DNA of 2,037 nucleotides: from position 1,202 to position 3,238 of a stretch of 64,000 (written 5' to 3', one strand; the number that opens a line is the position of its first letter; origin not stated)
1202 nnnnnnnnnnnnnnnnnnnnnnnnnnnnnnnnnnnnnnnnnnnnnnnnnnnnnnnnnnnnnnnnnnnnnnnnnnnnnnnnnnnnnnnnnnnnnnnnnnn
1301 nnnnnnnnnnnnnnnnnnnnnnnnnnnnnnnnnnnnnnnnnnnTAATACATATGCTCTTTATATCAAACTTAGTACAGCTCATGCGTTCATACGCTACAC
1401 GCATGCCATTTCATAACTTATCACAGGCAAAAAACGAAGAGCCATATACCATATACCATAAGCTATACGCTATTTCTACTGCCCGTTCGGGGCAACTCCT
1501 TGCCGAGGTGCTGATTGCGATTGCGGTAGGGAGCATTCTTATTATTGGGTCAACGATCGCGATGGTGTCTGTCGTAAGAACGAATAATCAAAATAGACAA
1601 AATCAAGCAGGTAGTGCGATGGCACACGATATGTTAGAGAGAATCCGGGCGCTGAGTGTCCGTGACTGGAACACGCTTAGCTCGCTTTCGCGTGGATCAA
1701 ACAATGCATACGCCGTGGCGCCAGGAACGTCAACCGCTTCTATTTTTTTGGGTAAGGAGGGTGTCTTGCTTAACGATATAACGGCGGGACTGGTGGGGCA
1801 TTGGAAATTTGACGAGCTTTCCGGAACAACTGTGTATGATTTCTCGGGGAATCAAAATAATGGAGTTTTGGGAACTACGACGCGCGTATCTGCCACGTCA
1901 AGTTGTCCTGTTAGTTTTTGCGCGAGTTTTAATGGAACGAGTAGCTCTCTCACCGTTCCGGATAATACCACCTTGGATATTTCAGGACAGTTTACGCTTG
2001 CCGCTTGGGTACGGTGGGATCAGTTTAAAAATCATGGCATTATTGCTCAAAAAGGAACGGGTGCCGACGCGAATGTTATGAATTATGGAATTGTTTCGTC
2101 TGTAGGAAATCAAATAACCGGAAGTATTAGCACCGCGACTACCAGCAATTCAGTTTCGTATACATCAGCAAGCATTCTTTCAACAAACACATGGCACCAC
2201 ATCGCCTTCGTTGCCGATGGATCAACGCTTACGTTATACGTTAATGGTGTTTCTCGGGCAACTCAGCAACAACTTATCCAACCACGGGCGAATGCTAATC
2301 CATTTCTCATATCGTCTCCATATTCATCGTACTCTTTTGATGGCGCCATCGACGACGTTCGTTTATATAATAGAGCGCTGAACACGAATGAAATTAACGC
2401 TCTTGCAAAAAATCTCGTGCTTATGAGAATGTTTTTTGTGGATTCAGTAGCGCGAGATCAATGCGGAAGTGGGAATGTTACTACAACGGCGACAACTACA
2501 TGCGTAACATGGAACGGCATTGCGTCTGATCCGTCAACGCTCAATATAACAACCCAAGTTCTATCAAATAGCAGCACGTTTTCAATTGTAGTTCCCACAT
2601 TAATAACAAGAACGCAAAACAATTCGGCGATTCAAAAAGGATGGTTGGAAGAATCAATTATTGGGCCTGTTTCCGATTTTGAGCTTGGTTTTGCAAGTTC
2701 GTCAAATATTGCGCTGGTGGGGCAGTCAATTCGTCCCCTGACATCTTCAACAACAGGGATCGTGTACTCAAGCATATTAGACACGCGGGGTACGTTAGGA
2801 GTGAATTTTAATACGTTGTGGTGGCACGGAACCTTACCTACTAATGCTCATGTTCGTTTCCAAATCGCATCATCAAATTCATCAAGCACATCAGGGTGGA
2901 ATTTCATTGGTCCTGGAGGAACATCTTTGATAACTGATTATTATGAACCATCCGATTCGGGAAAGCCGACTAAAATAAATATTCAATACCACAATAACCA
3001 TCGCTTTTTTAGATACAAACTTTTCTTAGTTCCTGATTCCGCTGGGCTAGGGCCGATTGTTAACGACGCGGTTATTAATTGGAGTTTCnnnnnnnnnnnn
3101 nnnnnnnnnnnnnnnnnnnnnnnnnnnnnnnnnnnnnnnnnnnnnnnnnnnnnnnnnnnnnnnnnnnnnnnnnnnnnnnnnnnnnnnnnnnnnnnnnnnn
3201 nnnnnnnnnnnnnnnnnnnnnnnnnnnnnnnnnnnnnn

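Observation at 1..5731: Type IV pilus-like cluster with two giant LamG-domain pseudopilins, an S26 signal-peptidase-like gene and a PilM-PilN fusion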

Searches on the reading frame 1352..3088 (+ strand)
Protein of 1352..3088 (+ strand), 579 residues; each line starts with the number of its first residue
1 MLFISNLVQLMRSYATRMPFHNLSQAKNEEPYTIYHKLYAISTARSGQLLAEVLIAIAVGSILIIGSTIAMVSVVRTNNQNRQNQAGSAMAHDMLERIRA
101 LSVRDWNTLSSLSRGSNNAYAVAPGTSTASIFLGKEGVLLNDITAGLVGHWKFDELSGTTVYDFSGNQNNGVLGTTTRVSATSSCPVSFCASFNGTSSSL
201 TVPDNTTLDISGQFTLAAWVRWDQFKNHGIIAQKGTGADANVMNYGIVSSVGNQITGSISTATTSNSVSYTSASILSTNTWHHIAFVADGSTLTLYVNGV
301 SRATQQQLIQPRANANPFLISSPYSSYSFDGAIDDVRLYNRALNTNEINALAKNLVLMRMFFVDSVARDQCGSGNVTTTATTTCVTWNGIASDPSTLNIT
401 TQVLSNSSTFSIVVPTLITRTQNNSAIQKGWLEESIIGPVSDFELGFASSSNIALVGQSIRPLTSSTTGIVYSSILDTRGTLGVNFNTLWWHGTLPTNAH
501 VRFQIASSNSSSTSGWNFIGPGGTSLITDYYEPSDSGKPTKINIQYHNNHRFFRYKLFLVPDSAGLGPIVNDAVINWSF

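Call 4: search_protein_families(library=pfam, proteins=[window:1352-3088:+], max_evalue=0.1)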
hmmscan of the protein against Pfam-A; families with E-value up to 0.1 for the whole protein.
window:1352-3088:+ (579 aa): 6 families
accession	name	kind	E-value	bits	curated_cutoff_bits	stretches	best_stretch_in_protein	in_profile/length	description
PF13385.13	Laminin_G_3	-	7.7e-29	101.2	27.6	1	194-349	1-151/151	Concanavalin A-like lectin/glucanases superfamily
PF02210.31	Laminin_G_2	-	0.00073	20.4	22.9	1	255-337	30-122/126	Laminin G domain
PF06439.18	3keto-disac_hyd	-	0.0044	17.5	26.8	1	212-307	52-153/187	3-keto-disaccharide hydrolase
PF00054.30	Laminin_G_1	-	0.0059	17.3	24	1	260-323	34-101/131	Laminin G domain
PF22925.3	TS_C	-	0.0096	16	27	1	265-345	116-201/202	Trans-sialidase, C-terminal domain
PF02973.23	Sialidase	-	0.023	14.6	26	1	284-350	108-183/189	Sialidase, N-terminal domain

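Call 8: search_protein_families(library=ncbifam, proteins=[window:1352-3088:+], max_evalue=1)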
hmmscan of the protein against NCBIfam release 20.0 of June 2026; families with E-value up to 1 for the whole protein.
window:1352-3088:+ (579 aa): 4 families
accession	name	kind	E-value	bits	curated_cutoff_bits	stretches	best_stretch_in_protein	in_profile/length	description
NF052521.1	TafC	equivalog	5.9e-18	65.1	410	1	148-352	149-360/373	TafC family fimbrial protein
TIGR02523.1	type_IV_pilV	equivalog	5.6e-05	23.7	52.2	1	47-121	3-77/139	type IV pilus modification protein PilV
NF007848.0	PRK10557.1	equivalog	0.0092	15.3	120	1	42-84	7-49/192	prepilin peptidase-dependent protein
NF033761.1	gliding_GltJ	equivalog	0.27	10.3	450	1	10-92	329-411/671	adventurous gliding motility protein GltJ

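Call 52: find_homologous_proteins(query=window:1352-3088:+, max_evalue=0.00001)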
Query window:1352-3088:+ (579 aa): 270 proteins with E <= 0.00001 among 8000 candidates; the best 120 are listed.
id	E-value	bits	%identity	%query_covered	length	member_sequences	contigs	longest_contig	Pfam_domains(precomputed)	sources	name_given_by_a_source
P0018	0.0e+0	1271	100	100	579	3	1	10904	PF13385.14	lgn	-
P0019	0.0e+0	1095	85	100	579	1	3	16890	PF13385.14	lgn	-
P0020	2.5e-151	523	48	94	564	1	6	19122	PF13385.14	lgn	-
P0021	1.3e-64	237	31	92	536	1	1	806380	PF13385.14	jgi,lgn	jgi:hypothetical protein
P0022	3.0e-61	226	31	43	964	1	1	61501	PF22925.4,PF13385.14,PF02210.32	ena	-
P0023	3.3e-57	212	32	40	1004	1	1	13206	PF22925.4,PF00354.25,PF13385.14,PF02973.23,PF02210.32,PF00054.31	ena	-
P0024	1.2e-50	191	33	36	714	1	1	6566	PF07953.21,PF00354.25,PF13385.14,PF02210.32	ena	-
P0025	1.3e-50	191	31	44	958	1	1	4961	PF07953.21,PF06439.19,PF00354.25,PF13385.14,PF02973.23,PF02210.32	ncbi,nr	ncbi:MAG: LamG domain-containing protein, partial [Myxococcales bacterium]|nr:LamG domain-containing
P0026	3.3e-50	189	34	72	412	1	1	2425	PF13385.14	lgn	-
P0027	9.5e-50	188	35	37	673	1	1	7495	PF07953.21,PF00354.25,PF13385.14,PF02210.32,PF00054.31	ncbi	-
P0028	1.5e-48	184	28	44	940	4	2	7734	PF07953.21,PF13385.14,PF02973.23,PF02210.32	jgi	jgi:hypothetical protein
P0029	6.2e-47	179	34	35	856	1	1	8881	PF07953.21,PF00354.25,PF13385.14,PF02973.23,PF02210.32,PF00054.31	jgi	-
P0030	1.6e-44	171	32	37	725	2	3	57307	PF07953.21,PF13385.14,PF02973.23,PF02210.32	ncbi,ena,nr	ncbi:MAG: hypothetical protein A3H57_03190 [Candidatus Taylorbacteria bacterium RIFCSPLOWO2_02_FULL_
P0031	2.9e-44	170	35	36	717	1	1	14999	PF07953.21,PF13385.14,PF02210.32,PF00054.31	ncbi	-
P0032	9.6e-43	165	36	36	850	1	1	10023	PF07953.21,PF00354.25,PF13385.14,PF02973.23,PF02210.32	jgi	jgi:Concanavalin A-like lectin/glucanases superfamily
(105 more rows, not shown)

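Call 70: predict_structure(alignment_id=A5)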
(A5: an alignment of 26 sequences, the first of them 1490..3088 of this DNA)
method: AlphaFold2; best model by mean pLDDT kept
length: 533 residues; sequences in the alignment: 26
mean_pLDDT: 58.8   pTM: 0.51
mean pLDDT of the five models: 58.8, 57.2, 56.8, 56.2, 53.0
residues with pLDDT >= 90: 50; 70-90: 131; 50-70: 111; < 50: 241
segments of 3 or more residues with pLDDT < 50: 24-45, 56-78, 80-85, 87-91, 311-449, 477-483, 488-500, 515-533
pLDDT, mean of each block of 10 residues (from residue 1): 59 63 46 45 49 49 43 46 45 71 80 77 80 63 80 83 88 88 78 71 83 70 81 92 91 90 75 74 86 95 80 42 39 42 42 38 37 31 28 27 30 33 38 38 46 56 53 52 49 42 52 49 37 34
secondary structure, 60 per line:
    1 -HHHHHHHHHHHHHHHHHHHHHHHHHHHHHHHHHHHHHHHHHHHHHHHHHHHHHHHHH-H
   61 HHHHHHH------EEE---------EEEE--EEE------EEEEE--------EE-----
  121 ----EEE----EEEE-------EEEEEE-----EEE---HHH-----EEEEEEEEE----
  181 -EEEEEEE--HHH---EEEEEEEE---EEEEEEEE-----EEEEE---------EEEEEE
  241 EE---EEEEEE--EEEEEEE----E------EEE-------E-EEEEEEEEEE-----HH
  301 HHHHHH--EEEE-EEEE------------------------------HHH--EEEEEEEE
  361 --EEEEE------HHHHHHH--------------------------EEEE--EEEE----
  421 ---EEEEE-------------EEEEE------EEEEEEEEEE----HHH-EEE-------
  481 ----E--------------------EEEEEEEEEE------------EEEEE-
elements in order: H2-58 H60-67 E74-76 E86-89 E92-94 E101-105 E125-127 E132-135 E143-148 E154-156 E168-176 E182-188 E197-204 E208-215 E221-225 E235-242 E246-251 E254-260 E272-274 E284-293 H299-306 E309-312 E314-317 E353-360 E363-367 H374-380 E407-410 E413-416 E424-428 E442-446 E453-462 E471-473 E506-515 E528-532

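Call 73: fold_search(model_id=the predicted structure, library=pdb)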
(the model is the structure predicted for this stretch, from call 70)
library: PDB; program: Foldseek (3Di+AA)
matches with E <= 10: 1445; with E <= 0.001: 442
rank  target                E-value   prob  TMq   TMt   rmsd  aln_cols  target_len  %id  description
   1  6hox                  1.9e-12  1.00  0.32  0.40   4.6       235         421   20  Crystal structure of the binding domain of Paraclostridial Mosquitocidal Protein 1 (released 2019-07-10)
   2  5hon_A                1.5e-11  1.00  0.32  0.77   3.2       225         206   24  Structure of Domain 4 of AbnA, a GH43 extracellular arabinanase from Geobacillus stearothermophilus, in complex with a (released 2017-02-01)
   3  3r4u_A                7.5e-11  1.00  0.30  0.38  21.8       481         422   12  Cell entry of botulinum neurotoxin type C is dependent upon interaction with two ganglioside molecules (released 2011-06-08)
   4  5ho2                  8.7e-11  1.00  0.32  0.21  16.5       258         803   22  Crystal structure of AbnA (open conformation), a GH43 extracellular arabinanase from Geobacillus stearothermophilus (released 2017-02-01)
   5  8byp_X                9.7e-11  1.00  0.33  0.15  20.8       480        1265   12  Botulinum neurotoxin serotype X in complex with NTNH/X (released 2023-02-08)
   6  5hp6                  1.1e-10  1.00  0.29  0.20   6.3       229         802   22  Structure of AbnA, a GH43 extracellular arabinanase from Geobacillus stearothermophilus (a new conformational state) (released 2017-02-01)
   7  1ms5_A                1.2e-10  1.00  0.32  0.27   9.1       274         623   17  Triclinic form of Trypanosoma cruzi trans-sialidase, soaked with N-acetylneuraminyl-a-2,3-thio-galactoside (NA-S-Gal) (released 2003-03-25)
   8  9b6m_B                1.2e-10  1.00  0.32  0.22  23.2       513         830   14  Cryo-EM structure and molecular assembly of the BoNT-like toxin PG1 complex from Paeniclostridium ghonii (released 2025-03-26)
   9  1fv2_A                1.5e-10  1.00  0.31  0.37  20.0       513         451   13  The Hc fragment of tetanus toxin complexed with an analogue of its ganglioside receptor GT1B (released 2001-09-05)
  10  3r4s_A                1.5e-10  1.00  0.31  0.38  21.5       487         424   12  Cell entry of botulinum neurotoxin type C is dependent upon interaction with two ganglioside molecules (released 2011-06-08)
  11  1n1s                  1.6e-10  1.00  0.31  0.27   9.8       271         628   18  Trypanosoma rangeli sialidase (released 2003-01-07)
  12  9fyq_C                1.7e-10  1.00  0.33  0.41  19.0       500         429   12  Cryo-EM structure of native SV2A in complex with TeNT-Hc, gangliosides and Pro-Macrobody 5 (released 2025-05-21)
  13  1a8d                  1.7e-10  1.00  0.33  0.39  19.6       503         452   13  TETANUS TOXIN C FRAGMENT (released 1998-10-14)
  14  1ms9_A                1.9e-10  1.00  0.32  0.28   8.9       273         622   16  Triclinic form of Trypanosoma cruzi trans-sialidase, in complex with lactose (released 2003-03-25)
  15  3azv_A                2.1e-10  1.00  0.32  0.40  20.2       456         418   13  Crystal structure of the receptor binding domain (released 2011-12-28)
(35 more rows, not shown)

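Call 79: search_protein_families(library=pfam, alignment_id=A8, max_evalue=0.01)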
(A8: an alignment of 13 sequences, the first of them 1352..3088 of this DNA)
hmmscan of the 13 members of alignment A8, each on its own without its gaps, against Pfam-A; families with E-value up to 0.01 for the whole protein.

A. member 1, window:1352-3088:+ (579 aa): 5 families
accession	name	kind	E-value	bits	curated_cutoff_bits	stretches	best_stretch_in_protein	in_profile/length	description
PF13385.13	Laminin_G_3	-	7.7e-29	101.2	27.6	1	194-349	1-151/151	Concanavalin A-like lectin/glucanases superfamily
PF02210.31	Laminin_G_2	-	0.00073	20.4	22.9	1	255-337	30-122/126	Laminin G domain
PF06439.18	3keto-disac_hyd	-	0.0044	17.5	26.8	0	212-307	52-153/187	3-keto-disaccharide hydrolase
PF00054.30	Laminin_G_1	-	0.0059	17.3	24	0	260-323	34-101/131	Laminin G domain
PF22925.3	TS_C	-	0.0096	16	27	0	265-345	116-201/202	Trans-sialidase, C-terminal domain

B. families by the number of members that match (of 13 scanned): 10 families
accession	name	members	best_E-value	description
PF13385.13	Laminin_G_3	13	2.7e-46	Concanavalin A-like lectin/glucanases superfamily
PF02210.31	Laminin_G_2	5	2.6e-07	Laminin G domain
PF00054.30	Laminin_G_1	3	0.00014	Laminin G domain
PF22925.3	TS_C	3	0.0026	Trans-sialidase, C-terminal domain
PF07953.20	Toxin_R_bind_N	2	5.7e-10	Clostridium neurotoxin, N-terminal receptor binding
PF02973.23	Sialidase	2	0.00063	Sialidase, N-terminal domain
PF00354.24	Pentaxin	1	0.001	Pentaxin family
PF06439.18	3keto-disac_hyd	1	0.0044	3-keto-disaccharide hydrolase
PF16561.11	AMPK1_CBM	1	0.0057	Glycogen recognition site of AMP-activated protein kinase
PF07963.17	N_methyl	1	0.0092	Prokaryotic N-terminal methylation motif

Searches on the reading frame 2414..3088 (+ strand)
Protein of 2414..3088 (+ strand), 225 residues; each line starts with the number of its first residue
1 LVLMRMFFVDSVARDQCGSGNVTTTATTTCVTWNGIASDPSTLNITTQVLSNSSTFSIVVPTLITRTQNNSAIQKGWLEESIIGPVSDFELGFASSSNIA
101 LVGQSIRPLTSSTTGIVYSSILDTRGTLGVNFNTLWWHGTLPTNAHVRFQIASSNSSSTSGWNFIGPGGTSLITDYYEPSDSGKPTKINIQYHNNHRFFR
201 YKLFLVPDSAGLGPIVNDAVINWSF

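Call 86: search_protein_representatives(protein=window:2414-3088:+)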
Query: 225 residues. Proteins with E-value up to 0.001 (for the whole library): 601; up to 1e-10: 227; up to 1e-30: 7. The best 150 are listed.
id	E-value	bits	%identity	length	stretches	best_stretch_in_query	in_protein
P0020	2.8e-88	311.4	64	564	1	1-224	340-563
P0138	4.5e-35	137.5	44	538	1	4-224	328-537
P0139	1.5e-34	135.8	42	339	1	5-225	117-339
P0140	2.2e-33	132.0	42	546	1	4-224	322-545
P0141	7.7e-33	130.2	40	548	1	3-224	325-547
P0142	2.8e-32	128.3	44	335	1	4-224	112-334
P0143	1.4e-31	126.0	42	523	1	5-224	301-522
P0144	1.7e-28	116.0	40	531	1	3-224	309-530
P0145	2.1e-28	115.7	39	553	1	3-224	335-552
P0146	2.3e-28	115.5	42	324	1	6-225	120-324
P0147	3.5e-27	111.6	38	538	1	3-224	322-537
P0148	3.9e-27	111.5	42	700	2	3-167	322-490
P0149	6.0e-27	110.9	40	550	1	2-225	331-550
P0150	5.5e-26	107.8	39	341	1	3-224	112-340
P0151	5.5e-26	107.8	38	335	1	4-224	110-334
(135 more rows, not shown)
